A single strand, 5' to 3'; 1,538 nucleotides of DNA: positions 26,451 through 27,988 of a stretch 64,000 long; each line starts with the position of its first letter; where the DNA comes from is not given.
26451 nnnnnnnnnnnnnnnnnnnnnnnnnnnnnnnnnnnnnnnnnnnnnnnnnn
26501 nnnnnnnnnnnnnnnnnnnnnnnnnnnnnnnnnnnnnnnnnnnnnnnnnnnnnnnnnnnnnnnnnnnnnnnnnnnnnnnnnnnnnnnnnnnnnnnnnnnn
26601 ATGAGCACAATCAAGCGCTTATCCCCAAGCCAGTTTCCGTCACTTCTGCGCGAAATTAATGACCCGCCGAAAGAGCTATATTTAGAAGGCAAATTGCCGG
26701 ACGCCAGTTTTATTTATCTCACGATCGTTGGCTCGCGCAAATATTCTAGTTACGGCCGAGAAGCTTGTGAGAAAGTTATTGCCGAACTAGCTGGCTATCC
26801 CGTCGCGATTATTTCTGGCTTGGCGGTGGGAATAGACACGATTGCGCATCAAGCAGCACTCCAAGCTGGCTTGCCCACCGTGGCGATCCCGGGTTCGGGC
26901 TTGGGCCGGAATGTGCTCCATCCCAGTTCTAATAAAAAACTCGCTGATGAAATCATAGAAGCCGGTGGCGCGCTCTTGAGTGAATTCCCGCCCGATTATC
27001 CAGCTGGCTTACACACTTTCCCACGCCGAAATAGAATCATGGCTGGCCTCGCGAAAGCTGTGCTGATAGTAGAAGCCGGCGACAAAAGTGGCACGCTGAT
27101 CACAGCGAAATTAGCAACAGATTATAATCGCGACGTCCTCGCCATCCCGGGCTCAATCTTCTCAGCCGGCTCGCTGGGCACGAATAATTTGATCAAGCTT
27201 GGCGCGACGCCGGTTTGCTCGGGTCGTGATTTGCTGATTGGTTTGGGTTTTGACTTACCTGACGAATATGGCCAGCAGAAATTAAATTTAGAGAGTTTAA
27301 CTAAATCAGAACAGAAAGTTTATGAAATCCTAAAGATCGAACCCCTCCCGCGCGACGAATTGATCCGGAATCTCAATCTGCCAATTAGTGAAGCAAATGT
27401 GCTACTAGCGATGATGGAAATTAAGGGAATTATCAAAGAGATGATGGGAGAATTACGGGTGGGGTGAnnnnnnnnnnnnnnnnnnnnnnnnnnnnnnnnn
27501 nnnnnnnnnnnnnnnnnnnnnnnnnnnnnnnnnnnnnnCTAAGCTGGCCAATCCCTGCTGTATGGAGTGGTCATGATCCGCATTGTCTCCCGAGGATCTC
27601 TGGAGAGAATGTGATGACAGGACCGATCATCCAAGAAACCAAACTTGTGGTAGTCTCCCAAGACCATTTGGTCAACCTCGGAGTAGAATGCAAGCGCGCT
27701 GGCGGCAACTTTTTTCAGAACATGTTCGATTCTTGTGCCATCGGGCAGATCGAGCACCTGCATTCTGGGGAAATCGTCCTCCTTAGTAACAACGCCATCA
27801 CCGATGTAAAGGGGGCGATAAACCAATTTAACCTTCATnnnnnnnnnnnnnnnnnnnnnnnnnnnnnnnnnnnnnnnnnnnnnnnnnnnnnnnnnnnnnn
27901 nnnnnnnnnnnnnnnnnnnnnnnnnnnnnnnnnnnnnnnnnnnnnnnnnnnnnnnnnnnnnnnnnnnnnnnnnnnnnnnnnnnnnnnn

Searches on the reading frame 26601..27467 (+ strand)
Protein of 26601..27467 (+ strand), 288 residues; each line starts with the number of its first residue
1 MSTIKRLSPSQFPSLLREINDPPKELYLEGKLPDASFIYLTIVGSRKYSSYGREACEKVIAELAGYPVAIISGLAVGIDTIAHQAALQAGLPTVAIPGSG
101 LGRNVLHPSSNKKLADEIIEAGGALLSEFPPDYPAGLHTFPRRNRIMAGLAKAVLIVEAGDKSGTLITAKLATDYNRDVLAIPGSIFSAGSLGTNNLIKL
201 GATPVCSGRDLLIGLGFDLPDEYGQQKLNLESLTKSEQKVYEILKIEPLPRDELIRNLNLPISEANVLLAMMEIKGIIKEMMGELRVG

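Call 12: search_protein_families(library=pfam, proteins=[window:26601-27467:+], max_evalue=0.01)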
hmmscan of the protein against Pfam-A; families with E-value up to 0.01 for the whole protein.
window:26601-27467:+ (288 aa): 2 families
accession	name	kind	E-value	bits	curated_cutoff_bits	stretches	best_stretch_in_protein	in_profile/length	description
PF02481.21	DNA_processg_A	-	2.5e-66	223.3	29.6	1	9-206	14-211/212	DNA recombination-mediator protein A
PF17782.7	DprA_WH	-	1.3e-09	38.4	22.9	1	230-282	7-59/61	DprA winged helix domain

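Call 41: find_homologous_proteins(query=window:26601-27467:+, max_evalue=1e-60)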
Query window:26601-27467:+ (288 aa): 2753 proteins with E <= 1e-60 among 8000 candidates; the best 120 are listed.
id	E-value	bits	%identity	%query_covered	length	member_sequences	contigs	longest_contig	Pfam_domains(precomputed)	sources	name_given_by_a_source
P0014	2.1e-169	580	93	100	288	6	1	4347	PF02481.22,PF17782.8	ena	-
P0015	4.9e-166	569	91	100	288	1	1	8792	PF02481.22,PF17782.8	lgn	-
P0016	5.2e-155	533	84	100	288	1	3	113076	PF02481.22,PF17782.8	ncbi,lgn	-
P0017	2.3e-151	521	82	100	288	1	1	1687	PF02481.22,PF17782.8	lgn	-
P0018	4.5e-147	507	80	100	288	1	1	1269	PF02481.22,PF17782.8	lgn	-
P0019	3.0e-144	497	79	100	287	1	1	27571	PF02481.22,PF17782.8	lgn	-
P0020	2.5e-139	481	76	100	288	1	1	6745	PF02481.22,PF17782.8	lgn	-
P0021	2.1e-138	478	75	99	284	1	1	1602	PF02481.22,PF17782.8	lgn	-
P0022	1.6e-136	472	75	100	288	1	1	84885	PF02481.22,PF17782.8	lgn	-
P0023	3.5e-136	471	74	99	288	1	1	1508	PF02481.22,PF17782.8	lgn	-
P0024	6.8e-133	460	73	100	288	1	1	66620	PF02481.22,PF17782.8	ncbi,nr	ncbi:DNA-protecting protein DprA [Candidatus Nomurabacteria bacterium]|nr:DNA-protecting protein Dpr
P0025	1.3e-132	459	72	99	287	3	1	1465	PF02481.22,PF17782.8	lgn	-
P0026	7.5e-132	457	70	100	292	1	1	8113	PF02481.22,PF17782.8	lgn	-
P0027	1.8e-126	439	70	100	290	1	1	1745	PF02481.22,PF17782.8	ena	-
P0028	3.9e-124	431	68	100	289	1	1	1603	PF02481.22,PF17782.8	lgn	-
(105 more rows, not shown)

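Call 42: find_encoding_contigs(protein=P0014, flank=4000, max_places=2)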
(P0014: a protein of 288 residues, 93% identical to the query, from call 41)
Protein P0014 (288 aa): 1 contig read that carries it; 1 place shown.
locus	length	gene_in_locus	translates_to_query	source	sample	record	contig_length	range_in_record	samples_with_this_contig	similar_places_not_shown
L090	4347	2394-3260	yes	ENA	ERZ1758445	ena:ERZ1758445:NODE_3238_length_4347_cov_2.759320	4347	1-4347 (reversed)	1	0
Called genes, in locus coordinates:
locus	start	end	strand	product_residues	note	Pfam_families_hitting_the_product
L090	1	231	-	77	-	?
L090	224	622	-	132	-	-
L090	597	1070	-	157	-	PF00587:tRNA-synt_2b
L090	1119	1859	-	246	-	PF02403:Seryl_tRNA_N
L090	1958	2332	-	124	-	-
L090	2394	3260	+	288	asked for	PF02481:DNA_processg_A, PF17782:WHD_DprA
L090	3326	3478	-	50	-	-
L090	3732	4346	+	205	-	?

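Call 43: find_encoding_contigs(protein=P0015, flank=4000, max_places=2)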
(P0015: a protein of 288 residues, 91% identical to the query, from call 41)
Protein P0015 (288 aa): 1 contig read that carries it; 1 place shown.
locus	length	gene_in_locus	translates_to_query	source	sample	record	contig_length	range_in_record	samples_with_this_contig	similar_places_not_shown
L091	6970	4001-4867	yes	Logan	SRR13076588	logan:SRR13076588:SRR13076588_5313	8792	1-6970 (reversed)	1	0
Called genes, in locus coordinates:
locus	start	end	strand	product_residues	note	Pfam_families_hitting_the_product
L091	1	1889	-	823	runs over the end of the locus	PF00158:Sigma54_activat (faint), PF00004:AAA (weak), PF07724:AAA_2, PF07728:AAA_5, PF10431:ClpB_D2-small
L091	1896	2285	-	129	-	-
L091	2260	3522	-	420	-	PF02403:Seryl_tRNA_N, PF00587:tRNA-synt_2b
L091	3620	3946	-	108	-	-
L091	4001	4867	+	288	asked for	PF02481:DNA_processg_A, PF17782:WHD_DprA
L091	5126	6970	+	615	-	?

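Call 44: find_encoding_contigs(protein=P0016, flank=4000, max_places=2)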
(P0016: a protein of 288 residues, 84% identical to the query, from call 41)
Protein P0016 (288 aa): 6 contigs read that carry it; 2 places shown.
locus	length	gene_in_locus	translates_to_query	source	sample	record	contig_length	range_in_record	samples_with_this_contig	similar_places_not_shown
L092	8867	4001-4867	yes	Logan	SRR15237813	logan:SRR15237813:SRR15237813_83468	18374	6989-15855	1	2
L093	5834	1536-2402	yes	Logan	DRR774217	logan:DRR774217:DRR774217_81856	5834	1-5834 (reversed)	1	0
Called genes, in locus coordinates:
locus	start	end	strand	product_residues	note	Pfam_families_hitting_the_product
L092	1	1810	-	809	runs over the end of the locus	PF13401:AAA_22 (faint), PF13191:AAA_16 (faint), PF00004:AAA (weak), PF07724:AAA_2, PF07728:AAA_5, PF10431:ClpB_D2-small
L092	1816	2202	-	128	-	-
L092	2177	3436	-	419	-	PF02403:Seryl_tRNA_N, PF00587:tRNA-synt_2b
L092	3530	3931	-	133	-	-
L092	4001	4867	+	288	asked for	PF02481:DNA_processg_A, PF17782:WHD_DprA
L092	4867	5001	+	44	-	-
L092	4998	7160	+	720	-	PF01751:Toprim, PF01131:Topoisom_bac, PF01396:Zn_ribbon_Top1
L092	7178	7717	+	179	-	-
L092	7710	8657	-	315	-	PF02195:ParB_N, PF17762:HTH_ParB, PF23552:ParB_C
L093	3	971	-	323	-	?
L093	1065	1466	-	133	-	-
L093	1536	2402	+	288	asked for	PF02481:DNA_processg_A, PF17782:WHD_DprA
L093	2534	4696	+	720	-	PF01751:Toprim, PF01131:Topoisom_bac, PF01396:Zn_ribbon_Top1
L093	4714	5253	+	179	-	-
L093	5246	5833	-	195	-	?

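Call 47: find_encoding_contigs(protein=P0019, flank=4000, max_places=1)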
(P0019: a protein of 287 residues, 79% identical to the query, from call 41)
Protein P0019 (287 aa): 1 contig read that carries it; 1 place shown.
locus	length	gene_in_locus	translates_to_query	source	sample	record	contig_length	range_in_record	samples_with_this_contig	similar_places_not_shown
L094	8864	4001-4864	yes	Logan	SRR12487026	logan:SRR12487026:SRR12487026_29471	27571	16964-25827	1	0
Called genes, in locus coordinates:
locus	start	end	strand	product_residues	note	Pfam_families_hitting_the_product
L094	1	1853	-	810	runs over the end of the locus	PF13401:AAA_22 (faint), PF00158:Sigma54_activat (faint), PF13191:AAA_16 (faint), PF00004:AAA, PF07724:AAA_2, PF07728:AAA_5, PF10431:ClpB_D2-small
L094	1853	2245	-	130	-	-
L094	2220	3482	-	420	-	PF02403:Seryl_tRNA_N, PF00587:tRNA-synt_2b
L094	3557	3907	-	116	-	-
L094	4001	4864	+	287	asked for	PF02481:DNA_processg_A, PF17782:WHD_DprA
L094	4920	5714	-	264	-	-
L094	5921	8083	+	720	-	PF01751:Toprim, PF01131:Topoisom_bac, PF01396:Zn_ribbon_Top1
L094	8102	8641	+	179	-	-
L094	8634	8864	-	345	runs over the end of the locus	PF02195:ParB_N, PF17762:HTH_ParB, PF23552:ParB_C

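Call 48: find_encoding_contigs(protein=P0020, flank=4000, max_places=1)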
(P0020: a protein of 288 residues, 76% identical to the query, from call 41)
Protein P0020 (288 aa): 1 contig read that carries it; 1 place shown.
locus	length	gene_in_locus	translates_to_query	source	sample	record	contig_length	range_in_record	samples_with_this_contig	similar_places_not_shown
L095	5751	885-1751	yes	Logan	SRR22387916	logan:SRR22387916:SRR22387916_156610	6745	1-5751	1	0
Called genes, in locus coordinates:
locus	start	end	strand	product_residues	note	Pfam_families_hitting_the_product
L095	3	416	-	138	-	?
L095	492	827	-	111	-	-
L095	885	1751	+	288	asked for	PF02481:DNA_processg_A, PF17782:WHD_DprA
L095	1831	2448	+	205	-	-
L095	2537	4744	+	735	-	PF01751:Toprim, PF01131:Topoisom_bac, PF01396:Zn_ribbon_Top1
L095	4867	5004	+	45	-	-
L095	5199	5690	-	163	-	PF01936:NYN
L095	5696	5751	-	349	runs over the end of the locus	?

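Call 49: find_encoding_contigs(protein=P0022, flank=4000, max_places=1)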
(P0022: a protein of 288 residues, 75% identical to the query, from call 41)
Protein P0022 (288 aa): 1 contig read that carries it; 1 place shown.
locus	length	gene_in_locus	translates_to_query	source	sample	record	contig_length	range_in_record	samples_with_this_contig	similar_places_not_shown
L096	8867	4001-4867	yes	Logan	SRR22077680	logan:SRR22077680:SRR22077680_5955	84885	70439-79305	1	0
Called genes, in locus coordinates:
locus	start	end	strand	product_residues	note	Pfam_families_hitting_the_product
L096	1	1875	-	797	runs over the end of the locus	PF13191:AAA_16 (faint), PF13401:AAA_22 (faint), PF20030:bpMoxR (faint), PF00004:AAA, PF07724:AAA_2, PF07728:AAA_5, PF10431:ClpB_D2-small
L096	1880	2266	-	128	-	-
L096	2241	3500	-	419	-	PF02403:Seryl_tRNA_N, PF00587:tRNA-synt_2b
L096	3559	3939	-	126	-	-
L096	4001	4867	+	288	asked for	PF02481:DNA_processg_A, PF17782:WHD_DprA (weak)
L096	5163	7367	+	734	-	PF01751:Toprim, PF01131:Topoisom_bac, PF01396:Zn_ribbon_Top1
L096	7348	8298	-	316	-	PF02195:ParB_N, PF17762:HTH_ParB, PF23552:ParB_C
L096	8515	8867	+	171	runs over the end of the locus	PF01745:IPT, PF01715:IPPT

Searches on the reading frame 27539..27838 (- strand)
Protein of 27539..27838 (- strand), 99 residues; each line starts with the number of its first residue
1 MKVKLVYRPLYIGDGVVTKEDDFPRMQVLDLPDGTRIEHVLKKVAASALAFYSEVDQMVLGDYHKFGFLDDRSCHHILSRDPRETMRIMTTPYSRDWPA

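Call 12: search_protein_families(library=pfam, proteins=[window:27539-27838:-], max_evalue=0.01)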
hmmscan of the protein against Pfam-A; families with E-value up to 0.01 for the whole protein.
window:27539-27838:- (99 aa): 0 families

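Call 13: find_encoding_contigs(protein=window:27539-27838:-, flank=10000, max_places=6)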
Protein window:27539-27838:- (99 aa): 6 contigs read that carry it; 2 places shown.
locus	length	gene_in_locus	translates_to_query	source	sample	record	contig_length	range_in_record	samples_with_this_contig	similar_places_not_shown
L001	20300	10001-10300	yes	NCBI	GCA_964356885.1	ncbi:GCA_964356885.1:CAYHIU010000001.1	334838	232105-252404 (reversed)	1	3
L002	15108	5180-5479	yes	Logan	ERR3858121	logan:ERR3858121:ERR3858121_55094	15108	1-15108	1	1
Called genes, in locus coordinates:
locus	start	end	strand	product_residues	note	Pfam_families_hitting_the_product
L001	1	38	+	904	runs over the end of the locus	PF02861:Clp_N, PF00004:AAA, PF17871:AAA_lid_9, PF00158:Sigma54_activat, PF00004:AAA, PF07724:AAA_2, PF07728:AAA_5, PF10431:ClpB_D2-small, +8 more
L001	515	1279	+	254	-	PF13462:Thioredoxin_4, PF01323:DSBA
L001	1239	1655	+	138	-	PF07884:VKOR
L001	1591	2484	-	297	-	PF01745:IPT, PF01715:IPPT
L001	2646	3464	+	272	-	-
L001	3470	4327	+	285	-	-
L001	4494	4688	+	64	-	-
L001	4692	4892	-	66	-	-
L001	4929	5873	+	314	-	PF02195:ParB_N, PF17762:HTH_ParB, PF23552:ParB_C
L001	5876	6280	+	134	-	PF00293:NUDIX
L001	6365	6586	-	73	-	-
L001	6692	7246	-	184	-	-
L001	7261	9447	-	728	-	PF01751:Toprim, PF01131:Topoisom_bac, PF01396:Zn_ribbon_Top1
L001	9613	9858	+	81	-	-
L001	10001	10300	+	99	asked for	-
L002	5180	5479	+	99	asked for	-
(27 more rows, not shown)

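Call 21: find_homologous_proteins(query=window:27539-27838:-, max_evalue=0.001)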
Query window:27539-27838:- (99 aa): 1 proteins with E <= 0.001 among 2 candidates.
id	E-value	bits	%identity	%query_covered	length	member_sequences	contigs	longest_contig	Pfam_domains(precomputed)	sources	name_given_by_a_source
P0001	2.3e-61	222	100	100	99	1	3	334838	-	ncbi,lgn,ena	ncbi:MAG: hypothetical protein AAB364_00390 [Patescibacteria group bacterium]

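Call 29: search_protein_representatives(protein=window:27539-27838:-)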
Query: 99 residues. Proteins with E-value up to 0.001 (for the whole library): 12; up to 1e-10: 3; up to 1e-30: 1. The best 12 are listed.
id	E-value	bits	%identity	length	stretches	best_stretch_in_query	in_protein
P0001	7.5e-62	222.0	100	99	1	1-99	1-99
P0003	1.0e-17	80.4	39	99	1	1-98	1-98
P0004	1.1e-11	61.1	42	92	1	1-90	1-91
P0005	2.8e-08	50.1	36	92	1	1-89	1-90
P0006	4.1e-08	49.6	36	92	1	1-90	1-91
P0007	2.0e-07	47.4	38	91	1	1-89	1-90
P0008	2.6e-06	43.9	35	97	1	1-96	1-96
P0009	5.0e-06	42.9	36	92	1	1-89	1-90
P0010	9.7e-06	42.0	32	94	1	1-85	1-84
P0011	2.8e-05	40.5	35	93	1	1-91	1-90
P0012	3.3e-05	40.3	34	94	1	1-88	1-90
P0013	2.2e-04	37.7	35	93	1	1-89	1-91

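Call 30: find_encoding_contigs(protein=P0003, flank=5000, max_places=4)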
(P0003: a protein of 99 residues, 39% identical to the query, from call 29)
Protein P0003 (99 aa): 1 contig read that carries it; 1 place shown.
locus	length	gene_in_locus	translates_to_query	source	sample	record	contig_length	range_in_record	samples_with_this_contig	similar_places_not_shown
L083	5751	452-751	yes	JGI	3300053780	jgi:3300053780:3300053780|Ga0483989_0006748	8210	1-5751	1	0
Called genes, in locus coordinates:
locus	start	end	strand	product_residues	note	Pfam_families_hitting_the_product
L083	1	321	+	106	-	?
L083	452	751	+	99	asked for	-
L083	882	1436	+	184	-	PF20803:PaaX_M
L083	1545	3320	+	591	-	PF04675:DNA_ligase_A_N, PF01068:DNA_ligase_A_M, PF09414:RNA_ligase, PF04679:DNA_ligase_A_C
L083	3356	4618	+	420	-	PF07992:Pyr_redox_2, PF00070:Pyr_redox (weak)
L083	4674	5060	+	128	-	-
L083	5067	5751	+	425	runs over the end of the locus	PF02812:ELFV_dehydrog_N, PF00208:ELFV_dehydrog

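Call 32: find_encoding_contigs(protein=P0004, flank=4000, max_places=3)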
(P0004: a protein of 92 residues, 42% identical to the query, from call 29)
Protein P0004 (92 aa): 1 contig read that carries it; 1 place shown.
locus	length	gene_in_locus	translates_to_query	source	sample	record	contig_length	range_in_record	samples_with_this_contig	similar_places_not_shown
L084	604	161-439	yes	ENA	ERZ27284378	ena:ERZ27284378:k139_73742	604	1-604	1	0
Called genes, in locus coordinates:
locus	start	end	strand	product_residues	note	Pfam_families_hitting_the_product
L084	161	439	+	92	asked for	-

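Call 33: find_encoding_contigs(protein=P0008, flank=4000, max_places=3)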
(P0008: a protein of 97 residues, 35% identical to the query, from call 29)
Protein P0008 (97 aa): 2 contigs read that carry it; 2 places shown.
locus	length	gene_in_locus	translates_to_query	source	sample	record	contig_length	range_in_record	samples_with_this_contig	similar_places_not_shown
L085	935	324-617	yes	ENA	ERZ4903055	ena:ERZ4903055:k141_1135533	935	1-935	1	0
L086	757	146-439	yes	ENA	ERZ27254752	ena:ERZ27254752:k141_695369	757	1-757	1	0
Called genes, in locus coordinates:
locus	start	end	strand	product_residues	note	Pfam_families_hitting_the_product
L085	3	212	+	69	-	?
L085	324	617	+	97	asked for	-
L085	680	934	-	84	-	?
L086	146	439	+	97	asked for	-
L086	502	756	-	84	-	?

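Call 34: find_encoding_contigs(protein=P0006, flank=4000, max_places=3)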
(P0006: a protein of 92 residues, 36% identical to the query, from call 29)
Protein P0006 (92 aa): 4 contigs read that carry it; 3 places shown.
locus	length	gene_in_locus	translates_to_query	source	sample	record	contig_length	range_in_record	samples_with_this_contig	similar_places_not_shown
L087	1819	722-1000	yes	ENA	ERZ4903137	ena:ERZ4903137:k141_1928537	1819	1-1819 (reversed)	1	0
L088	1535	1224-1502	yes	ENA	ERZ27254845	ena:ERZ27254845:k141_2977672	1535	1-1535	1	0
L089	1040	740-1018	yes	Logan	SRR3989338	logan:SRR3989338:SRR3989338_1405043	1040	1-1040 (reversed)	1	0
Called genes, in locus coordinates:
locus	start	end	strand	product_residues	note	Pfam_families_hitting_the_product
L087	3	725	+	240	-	?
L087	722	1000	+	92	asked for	-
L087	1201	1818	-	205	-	?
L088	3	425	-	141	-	?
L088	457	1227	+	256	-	PF04473:DUF553 (weak)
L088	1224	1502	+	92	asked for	-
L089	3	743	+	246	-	?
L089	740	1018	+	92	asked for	-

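Call 84: predict_structure(alignment_id=A1)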
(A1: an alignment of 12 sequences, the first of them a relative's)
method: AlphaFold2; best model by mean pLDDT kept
length: 99 residues; sequences in the alignment: 12
mean_pLDDT: 94.9   pTM: 0.85
mean pLDDT of the five models: 94.9, 94.7, 89.2, 88.5, 88.4
residues with pLDDT >= 90: 89; 70-90: 9; 50-70: 1; < 50: 0
segments of 3 or more residues with pLDDT < 50: none
pLDDT, mean of each block of 10 residues (from residue 1): 96 89 95 97 96 96 98 97 94 89
secondary structure, 60 per line:
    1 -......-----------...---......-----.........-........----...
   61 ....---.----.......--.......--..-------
elements in order: E2-7 E25-30 H37-44 E46-53 E58-64 E73-79 H82-88

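Call 86: fold_search(model_id=the predicted structure, library=pdb)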
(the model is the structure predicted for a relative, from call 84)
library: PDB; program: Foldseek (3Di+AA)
matches with E <= 10: 147; with E <= 0.001: 0
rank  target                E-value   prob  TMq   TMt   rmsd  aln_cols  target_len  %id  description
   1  5gha_H                9.5e-02  0.69  0.36  0.50   5.2        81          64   10  Sulfur Transferase TtuA in complex with Sulfur Carrier TtuB (released 2017-05-03)
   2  3ixs_E                1.2e-01  0.35  0.35  0.34   7.1       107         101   12  Ring1B C-terminal domain/RYBP C-terminal domain Complex (released 2010-08-25)
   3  2gbj_A                1.3e-01  0.69  0.43  0.51   5.5        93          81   18  Crystal Structure of the 9-10 8 Glycine Insertion Mutant of Ubiquitin. (released 2006-05-16)
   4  6jc0_A                1.3e-01  0.51  0.39  0.44   5.3        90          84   11  Structural analysis of molybdopterin synthases from two mycobacteria pathogens (released 2019-02-13)
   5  5mpo_A                2.7e-01  0.54  0.43  0.49   5.1        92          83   10  Crystal structure of human molybdopterin synthase complex (released 2016-12-28)
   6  6bva_B                2.7e-01  0.47  0.40  0.47   5.1        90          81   12  Ubiquitin Variant (UbV.Fl10.1) bound to a human Skp1-Fbl10 fragment complex. (released 2018-07-18)
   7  2d5g_A                3.1e-01  0.12  0.29  0.33   7.9        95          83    7  Structure of ubiquitin fold protein R767E mutant (released 2006-11-01)
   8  6byh_H                3.8e-01  0.44  0.44  0.50   4.6        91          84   14  Ubiquitin Variant (UbV.Fl11.1) bound to a human Skp1-Fbl11 fragment complex. (released 2018-07-18)
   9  6byh_D                4.1e-01  0.41  0.44  0.50   5.1        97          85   15  Ubiquitin Variant (UbV.Fl11.1) bound to a human Skp1-Fbl11 fragment complex. (released 2018-07-18)
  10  5mpo_B                4.6e-01  0.25  0.38  0.44   6.6        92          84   14  Crystal structure of human molybdopterin synthase complex (released 2016-12-28)
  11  7rr5_R                4.9e-01  0.18  0.34  0.13   6.3        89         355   15  Structure of ribosomal complex bound with Rbg1/Tma46 (released 2021-11-10)
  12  3b1l                  5.3e-01  0.38  0.39  0.50   6.3        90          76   18  Crystal Structure of parkin ubiquitin-like domain R33Q mutant (released 2012-07-04)
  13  7zm7_Y                6.9e-01  0.06  0.21  0.15  14.1       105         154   12  CryoEM structure of mitochondrial complex I from Chaetomium thermophilum (inhibited by DDM) (released 2022-11-30)
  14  2knb_MODEL_1_A        7.8e-01  0.33  0.40  0.50   6.0        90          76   18  Solution NMR structure of the parkin Ubl domain in complex with the endophilin-A1 SH3 domain (released 2009-12-22)
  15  6vu9                  7.8e-01  0.28  0.32  0.06   3.7        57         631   12  Crystal structure of threonyl-tRNA synthetase (ThrRS) from Stenotrophomonas maltophilia K279a (released 2020-03-04)
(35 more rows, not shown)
